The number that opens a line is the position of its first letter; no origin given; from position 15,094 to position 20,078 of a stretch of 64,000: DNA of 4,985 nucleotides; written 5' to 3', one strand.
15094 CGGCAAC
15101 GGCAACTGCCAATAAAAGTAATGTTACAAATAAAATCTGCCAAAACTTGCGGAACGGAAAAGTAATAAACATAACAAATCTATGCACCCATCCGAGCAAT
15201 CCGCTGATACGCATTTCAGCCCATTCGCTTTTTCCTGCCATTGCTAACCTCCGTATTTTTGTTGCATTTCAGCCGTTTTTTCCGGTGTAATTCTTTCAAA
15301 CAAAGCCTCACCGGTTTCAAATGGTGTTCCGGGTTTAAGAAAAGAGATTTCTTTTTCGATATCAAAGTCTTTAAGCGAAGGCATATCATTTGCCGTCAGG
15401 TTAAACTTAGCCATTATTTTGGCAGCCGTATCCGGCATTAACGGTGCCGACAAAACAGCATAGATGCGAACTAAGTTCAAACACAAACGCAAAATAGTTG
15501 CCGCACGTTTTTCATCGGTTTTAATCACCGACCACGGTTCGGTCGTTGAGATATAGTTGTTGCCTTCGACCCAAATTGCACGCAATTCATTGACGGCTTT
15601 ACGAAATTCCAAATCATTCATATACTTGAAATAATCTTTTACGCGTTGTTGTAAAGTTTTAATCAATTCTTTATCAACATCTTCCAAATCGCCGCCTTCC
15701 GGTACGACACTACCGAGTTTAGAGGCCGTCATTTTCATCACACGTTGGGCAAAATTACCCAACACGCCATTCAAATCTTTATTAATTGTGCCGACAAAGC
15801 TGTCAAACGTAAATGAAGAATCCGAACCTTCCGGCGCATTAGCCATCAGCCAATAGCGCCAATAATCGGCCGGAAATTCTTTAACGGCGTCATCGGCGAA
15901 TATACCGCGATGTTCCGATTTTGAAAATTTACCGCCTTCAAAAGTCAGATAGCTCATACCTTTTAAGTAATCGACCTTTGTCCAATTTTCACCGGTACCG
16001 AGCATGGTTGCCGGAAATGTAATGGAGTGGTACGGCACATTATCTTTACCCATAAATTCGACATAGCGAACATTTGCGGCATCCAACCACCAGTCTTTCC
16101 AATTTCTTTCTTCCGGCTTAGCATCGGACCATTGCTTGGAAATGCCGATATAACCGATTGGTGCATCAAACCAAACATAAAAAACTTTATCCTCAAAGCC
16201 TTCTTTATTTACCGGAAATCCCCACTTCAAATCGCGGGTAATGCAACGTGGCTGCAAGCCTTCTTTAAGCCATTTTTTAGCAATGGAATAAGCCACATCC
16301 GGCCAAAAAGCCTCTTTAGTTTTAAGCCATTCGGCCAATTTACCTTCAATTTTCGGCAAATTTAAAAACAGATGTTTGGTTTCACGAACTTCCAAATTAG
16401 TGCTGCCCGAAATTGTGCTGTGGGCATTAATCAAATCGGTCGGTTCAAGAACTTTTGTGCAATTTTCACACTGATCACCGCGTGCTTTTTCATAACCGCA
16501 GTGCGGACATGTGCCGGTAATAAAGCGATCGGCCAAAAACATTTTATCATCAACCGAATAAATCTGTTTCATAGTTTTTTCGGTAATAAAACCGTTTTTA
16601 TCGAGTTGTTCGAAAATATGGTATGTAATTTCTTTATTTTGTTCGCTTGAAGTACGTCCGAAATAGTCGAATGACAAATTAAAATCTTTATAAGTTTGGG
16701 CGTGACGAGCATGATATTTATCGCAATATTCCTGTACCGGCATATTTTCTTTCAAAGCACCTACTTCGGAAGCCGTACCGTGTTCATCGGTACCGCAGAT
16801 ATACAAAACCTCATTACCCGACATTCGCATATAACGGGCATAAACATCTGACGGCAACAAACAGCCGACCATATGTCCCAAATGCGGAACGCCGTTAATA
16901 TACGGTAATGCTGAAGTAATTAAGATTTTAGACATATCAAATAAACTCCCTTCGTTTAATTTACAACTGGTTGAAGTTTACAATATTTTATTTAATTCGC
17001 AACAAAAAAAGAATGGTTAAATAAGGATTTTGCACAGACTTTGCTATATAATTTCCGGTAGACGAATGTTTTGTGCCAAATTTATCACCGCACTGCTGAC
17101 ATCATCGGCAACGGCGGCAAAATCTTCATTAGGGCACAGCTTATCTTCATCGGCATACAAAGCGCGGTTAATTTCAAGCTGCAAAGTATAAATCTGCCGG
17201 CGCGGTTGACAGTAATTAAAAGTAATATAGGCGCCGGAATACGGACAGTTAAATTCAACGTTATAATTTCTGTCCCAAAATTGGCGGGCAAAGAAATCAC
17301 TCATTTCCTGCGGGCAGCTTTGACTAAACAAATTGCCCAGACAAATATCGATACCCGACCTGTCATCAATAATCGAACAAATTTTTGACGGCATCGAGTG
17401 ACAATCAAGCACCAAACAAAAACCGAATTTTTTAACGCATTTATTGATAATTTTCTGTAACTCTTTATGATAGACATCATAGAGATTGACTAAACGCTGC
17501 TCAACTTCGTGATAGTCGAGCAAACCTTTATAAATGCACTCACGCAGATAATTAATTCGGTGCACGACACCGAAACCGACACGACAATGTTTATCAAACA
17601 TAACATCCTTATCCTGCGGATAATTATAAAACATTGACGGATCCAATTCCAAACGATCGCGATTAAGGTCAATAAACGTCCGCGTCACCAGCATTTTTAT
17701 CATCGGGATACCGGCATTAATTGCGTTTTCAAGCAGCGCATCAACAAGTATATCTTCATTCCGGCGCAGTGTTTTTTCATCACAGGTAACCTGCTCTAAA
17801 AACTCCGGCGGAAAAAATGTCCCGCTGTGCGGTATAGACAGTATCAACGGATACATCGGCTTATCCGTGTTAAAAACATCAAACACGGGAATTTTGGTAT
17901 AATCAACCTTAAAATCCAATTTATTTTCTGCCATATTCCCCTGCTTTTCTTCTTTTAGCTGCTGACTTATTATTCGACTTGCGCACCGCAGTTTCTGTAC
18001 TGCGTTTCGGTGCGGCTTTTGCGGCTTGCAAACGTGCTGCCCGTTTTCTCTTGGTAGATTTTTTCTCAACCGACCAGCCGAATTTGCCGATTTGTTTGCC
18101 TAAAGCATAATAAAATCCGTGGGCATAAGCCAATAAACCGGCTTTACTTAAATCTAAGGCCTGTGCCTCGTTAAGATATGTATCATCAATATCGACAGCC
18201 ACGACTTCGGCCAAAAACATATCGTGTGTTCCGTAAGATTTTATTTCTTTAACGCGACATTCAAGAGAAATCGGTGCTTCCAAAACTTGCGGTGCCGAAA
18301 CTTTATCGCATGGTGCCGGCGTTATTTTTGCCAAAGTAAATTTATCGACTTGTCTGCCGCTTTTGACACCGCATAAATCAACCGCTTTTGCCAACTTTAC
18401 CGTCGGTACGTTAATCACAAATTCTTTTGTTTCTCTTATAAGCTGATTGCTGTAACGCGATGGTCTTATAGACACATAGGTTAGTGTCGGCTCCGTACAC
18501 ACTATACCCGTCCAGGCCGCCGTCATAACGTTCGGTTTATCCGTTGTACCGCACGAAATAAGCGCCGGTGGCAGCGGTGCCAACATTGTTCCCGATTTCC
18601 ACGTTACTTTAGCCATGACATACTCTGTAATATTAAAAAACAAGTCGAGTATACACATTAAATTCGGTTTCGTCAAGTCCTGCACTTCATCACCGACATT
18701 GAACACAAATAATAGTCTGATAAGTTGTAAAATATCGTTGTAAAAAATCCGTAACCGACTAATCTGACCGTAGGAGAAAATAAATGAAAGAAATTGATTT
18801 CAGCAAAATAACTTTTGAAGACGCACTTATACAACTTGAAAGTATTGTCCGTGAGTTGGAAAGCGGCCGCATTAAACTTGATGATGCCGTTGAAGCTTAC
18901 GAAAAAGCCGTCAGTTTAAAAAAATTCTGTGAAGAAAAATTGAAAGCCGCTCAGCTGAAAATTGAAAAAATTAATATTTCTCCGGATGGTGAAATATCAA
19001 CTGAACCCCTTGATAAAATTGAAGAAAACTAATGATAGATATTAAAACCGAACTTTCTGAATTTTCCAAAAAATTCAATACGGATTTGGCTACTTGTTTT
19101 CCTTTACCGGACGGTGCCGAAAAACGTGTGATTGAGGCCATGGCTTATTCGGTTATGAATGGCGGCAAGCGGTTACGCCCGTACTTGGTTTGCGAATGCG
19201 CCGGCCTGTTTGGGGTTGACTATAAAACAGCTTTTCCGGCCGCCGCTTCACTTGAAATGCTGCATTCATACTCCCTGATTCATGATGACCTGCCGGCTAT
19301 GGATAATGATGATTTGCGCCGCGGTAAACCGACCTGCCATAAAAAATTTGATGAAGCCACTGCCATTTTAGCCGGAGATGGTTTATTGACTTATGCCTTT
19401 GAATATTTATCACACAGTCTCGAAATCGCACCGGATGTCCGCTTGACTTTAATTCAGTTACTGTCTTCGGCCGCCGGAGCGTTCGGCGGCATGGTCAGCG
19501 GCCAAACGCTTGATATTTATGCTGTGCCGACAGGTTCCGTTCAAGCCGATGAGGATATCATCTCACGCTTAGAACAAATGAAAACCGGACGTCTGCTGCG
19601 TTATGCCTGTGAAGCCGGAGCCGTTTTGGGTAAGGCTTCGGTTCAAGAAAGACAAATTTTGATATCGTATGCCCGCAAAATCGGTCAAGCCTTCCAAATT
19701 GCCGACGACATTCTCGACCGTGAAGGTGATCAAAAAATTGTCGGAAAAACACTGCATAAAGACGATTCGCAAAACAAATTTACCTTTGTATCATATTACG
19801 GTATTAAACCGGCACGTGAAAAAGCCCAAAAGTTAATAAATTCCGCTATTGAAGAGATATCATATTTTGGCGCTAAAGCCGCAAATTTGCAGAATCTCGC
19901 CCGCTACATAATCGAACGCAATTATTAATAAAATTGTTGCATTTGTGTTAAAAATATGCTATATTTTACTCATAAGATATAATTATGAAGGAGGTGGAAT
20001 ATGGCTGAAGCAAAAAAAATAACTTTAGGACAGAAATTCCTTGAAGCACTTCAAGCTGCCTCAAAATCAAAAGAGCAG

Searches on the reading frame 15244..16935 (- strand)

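Call 73: search_protein_families(library=ncbifam, proteins=[window:15244-16935:-], max_evalue=0.00001)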
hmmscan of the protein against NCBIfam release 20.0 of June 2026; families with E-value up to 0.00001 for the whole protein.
window:15244-16935:- (563 aa): 17 families
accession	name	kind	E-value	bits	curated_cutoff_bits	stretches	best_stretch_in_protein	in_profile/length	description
NF001100.0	PRK00133.1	equivalog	2.1e-179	598.3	587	1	2-561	5-543/676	methionine--tRNA ligase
TIGR00398.1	metG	equivalog_domain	4.9e-161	537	336.35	1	4-520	1-510/530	methionine--tRNA ligase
NF008900.0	PRK12267.1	equivalog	1.5e-89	301.3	598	1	2-558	4-520/648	methionine--tRNA ligase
NF008860.0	PRK11893.2-2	equivalog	1.4e-42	146.4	761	2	5-264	4-259/583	methionine--tRNA ligase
NF008859.0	PRK11893.2-1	equivalog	5.2e-42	144.4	553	1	1-513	1-481/498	methionine--tRNA ligase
NF008863.0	PRK11893.2-5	equivalog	1.4e-40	139.4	551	1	3-525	6-496/531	methionine--tRNA ligase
NF008861.0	PRK11893.2-3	equivalog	1.1e-26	93.6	633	1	7-380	10-380/496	methionine--tRNA ligase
NF008957.0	PRK12300.1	subfamily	4e-22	78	677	2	2-54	32-83/946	leucine--tRNA ligase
TIGR00422.1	valS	equivalog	5.9e-22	77.5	612.1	2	333-515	523-703/863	valine--tRNA ligase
NF009687.0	PRK13208.1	equivalog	4.8e-21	74.6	738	2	318-512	518-706/801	valine--tRNA ligase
TIGR00395.1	leuS_arch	equivalog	1.5e-20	72.9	648.5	2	296-510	580-775/938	leucine--tRNA ligase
TIGR00396.1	leuS_bact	equivalog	3e-18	65.4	548.4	1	3-149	30-180/843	leucine--tRNA ligase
TIGR00392.1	ileS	equivalog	3.4e-17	61.9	621.4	2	332-513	607-791/861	isoleucine--tRNA ligase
NF004349.1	PRK05729.1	equivalog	4.6e-17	61.5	704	1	333-514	513-686/860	valine--tRNA ligase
NF000540.1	alt_ValS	exception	4e-12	44.9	900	0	335-505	573-737/827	valine--tRNA ligase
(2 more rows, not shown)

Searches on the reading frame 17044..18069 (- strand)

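Call 73: search_protein_families(library=ncbifam, proteins=[window:17044-18069:-], max_evalue=0.00001)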
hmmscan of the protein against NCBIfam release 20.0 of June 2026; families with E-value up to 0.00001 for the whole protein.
window:17044-18069:- (341 aa): 1 family
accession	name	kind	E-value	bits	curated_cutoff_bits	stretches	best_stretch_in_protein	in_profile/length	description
TIGR02017.1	hutG_amidohyd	equivalog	4.1e-25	88.7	278.75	2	185-310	108-233/263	N-formylglutamate deformylase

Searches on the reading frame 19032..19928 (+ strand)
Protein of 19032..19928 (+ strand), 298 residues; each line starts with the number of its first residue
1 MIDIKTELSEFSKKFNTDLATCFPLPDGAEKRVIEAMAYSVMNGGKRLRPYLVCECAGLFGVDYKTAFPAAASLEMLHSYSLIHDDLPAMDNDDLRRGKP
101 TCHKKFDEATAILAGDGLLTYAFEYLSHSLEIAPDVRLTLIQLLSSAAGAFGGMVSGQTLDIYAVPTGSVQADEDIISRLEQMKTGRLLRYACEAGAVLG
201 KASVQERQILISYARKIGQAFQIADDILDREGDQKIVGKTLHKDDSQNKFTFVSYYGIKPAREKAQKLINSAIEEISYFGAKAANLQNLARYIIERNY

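Call 73: search_protein_families(library=ncbifam, proteins=[window:19032-19928:+], max_evalue=0.00001)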
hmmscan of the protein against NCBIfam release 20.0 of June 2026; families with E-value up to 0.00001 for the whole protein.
window:19032-19928:+ (298 aa): 16 families
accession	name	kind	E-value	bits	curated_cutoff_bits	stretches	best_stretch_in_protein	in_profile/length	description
NF045485.1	FPPsyn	subfamily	2.3e-92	309.2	275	1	16-298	9-288/288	farnesyl diphosphate synthase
NF045685.1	GGPPSynCrtE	equivalog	8.6e-79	264.6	460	1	28-297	25-292/293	geranylgeranyl diphosphate synthase CrtE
NF007877.0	PRK10581.1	equivalog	2.5e-69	233.7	321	1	3-297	2-298/299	(2E,6E)-farnesyl diphosphate synthase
NF041169.1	f2_encap_cargo4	exception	6e-53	180.2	450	1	42-275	47-270/334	family 2 encapsulin nanocompartment cargo protein polyprenyl transferase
NF040698.1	IdsA_Meth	equivalog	4.6e-48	164.1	468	1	3-269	2-262/328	short chain isoprenyl diphosphate synthase IdsA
NF041003.1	GGPP_syn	equivalog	2.9e-45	154.8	500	1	27-275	22-264/326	geranylgeranyl diphosphate synthase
NF040789.2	gerfarn_diphsyn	equivalog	6.6e-34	117.6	560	1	27-254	28-263/345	geranylfarnesyl diphosphate synthase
NF008140.0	PRK10888.1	equivalog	2.2e-29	102.8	412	1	34-275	32-261/323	octaprenyl diphosphate synthase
TIGR02748.1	GerC3_HepT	equivalog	1.3e-28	100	456.55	1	34-271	32-254/319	heptaprenyl diphosphate synthase component II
NF045549.1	GGPPsyn_IdsB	equivalog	3.5e-27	95.3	475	1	43-258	63-269/346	geranylgeranyl diphosphate synthase IdsB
TIGR02749.1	prenyl_cyano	equivalog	1.1e-26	93.7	383.2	1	28-273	26-261/322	solanesyl diphosphate synthase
NF045628.1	HxpDPsynlarge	equivalog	1.2e-24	86.9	500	1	30-269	20-245/311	hexaprenyl-diphosphate synthase large subunit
NF042417.1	NPPPS_Mycobact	equivalog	1.7e-22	79.9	600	1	29-268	40-266/335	nonaprenyl/(2E,6E)-farnesyl/geranylgeranyl diphosphat synthase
NF040627.1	GFPS_Meth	equivalog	4.9e-18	65.6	600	1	39-229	34-209/285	geranylfarnesyl diphosphate synthase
NF042416.1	GFPPS_Mycobact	equivalog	8.6e-15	54.6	600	1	32-253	29-262/350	bifunctional (2E,6E)-farnesyl/geranyl diphosphate synthase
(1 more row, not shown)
